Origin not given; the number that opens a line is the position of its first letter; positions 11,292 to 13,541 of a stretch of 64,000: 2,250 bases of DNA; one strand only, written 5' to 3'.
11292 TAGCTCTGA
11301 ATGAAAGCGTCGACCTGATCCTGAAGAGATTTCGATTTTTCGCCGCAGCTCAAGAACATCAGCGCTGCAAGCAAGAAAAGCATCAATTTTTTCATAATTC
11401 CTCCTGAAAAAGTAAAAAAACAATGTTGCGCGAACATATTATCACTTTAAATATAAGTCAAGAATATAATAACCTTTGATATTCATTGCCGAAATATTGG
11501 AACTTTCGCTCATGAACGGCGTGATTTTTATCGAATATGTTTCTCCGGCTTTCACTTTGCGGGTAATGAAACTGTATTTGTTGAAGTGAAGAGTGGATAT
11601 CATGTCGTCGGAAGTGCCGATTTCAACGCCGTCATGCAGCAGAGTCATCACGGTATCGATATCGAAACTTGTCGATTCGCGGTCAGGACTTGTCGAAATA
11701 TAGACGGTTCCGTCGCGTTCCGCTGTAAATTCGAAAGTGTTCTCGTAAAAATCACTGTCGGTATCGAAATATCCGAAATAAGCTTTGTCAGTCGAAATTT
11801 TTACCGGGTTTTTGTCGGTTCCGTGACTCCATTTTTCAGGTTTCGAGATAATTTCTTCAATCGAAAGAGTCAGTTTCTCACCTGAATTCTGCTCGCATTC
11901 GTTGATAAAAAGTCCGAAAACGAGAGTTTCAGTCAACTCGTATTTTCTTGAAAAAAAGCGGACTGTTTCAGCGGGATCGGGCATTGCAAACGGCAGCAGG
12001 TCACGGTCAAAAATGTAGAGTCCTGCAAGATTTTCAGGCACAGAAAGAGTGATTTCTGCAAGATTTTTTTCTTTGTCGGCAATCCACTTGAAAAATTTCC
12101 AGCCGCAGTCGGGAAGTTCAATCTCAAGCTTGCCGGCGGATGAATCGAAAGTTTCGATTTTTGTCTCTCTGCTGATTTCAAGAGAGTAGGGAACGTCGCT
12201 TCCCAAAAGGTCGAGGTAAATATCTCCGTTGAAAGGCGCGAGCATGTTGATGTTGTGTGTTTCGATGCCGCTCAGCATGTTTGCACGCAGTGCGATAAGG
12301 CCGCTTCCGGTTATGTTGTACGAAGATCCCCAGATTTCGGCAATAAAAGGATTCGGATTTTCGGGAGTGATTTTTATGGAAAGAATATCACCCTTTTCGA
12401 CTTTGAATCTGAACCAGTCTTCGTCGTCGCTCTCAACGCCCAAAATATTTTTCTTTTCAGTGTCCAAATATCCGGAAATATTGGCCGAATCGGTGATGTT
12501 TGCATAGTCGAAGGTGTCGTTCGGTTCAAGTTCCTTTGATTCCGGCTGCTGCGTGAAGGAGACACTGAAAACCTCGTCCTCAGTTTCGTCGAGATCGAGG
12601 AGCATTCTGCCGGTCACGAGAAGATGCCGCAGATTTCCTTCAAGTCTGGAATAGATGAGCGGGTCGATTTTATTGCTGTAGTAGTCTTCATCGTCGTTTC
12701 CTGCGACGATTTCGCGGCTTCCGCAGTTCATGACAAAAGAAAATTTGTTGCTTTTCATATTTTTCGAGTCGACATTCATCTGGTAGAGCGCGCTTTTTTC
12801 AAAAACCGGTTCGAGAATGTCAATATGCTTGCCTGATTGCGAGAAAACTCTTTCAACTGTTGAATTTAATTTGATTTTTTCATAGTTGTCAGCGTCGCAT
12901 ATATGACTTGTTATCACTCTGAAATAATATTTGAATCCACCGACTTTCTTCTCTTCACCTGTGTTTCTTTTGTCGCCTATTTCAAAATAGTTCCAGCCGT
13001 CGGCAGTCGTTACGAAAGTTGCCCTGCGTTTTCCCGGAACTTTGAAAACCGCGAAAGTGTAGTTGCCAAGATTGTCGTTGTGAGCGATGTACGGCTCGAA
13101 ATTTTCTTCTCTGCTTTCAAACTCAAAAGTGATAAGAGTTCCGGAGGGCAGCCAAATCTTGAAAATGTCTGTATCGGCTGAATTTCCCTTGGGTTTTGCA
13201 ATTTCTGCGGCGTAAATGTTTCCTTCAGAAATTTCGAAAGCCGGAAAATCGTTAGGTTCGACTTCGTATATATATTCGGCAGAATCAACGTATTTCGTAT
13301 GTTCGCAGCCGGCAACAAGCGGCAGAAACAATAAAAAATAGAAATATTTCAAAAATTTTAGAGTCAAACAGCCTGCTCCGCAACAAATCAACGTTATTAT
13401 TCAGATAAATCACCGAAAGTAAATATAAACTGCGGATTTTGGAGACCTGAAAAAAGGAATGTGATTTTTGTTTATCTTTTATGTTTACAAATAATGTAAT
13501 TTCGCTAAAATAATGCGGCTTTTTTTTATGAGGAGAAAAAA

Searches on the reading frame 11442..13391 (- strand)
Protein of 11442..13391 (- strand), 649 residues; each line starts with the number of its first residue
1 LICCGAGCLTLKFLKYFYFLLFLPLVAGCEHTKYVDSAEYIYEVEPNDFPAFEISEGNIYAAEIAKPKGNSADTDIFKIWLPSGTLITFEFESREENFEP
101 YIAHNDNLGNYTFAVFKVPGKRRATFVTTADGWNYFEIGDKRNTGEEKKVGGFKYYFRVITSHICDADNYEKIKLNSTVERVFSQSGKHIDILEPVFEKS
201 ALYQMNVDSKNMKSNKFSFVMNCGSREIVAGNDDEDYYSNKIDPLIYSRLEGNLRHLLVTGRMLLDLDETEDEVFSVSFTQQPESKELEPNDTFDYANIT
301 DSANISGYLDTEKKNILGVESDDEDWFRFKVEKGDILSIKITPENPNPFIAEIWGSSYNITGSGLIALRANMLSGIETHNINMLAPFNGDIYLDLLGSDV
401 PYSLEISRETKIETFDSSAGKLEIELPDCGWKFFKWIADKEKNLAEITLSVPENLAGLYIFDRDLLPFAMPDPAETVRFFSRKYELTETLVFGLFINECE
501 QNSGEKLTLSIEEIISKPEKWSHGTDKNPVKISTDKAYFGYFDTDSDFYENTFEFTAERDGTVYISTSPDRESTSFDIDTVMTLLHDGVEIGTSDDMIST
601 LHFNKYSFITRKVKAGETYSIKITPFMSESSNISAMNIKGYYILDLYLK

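Call 44: search_protein_families(library=pfam, proteins=[window:11442-13391:-], max_evalue=0.00001)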
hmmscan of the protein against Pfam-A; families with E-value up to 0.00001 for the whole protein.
window:11442-13391:- (649 aa): 0 families

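Call 60: search_protein_families(library=pfam, proteins=[window:11442-13391:-], max_evalue=0.001)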
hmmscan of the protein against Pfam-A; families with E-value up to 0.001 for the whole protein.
window:11442-13391:- (649 aa): 1 family
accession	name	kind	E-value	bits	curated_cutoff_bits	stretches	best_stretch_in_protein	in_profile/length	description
PF04151.21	PPC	-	0.00023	22.4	25.9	0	323-342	1-20/70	Bacterial pre-peptidase C-terminal domain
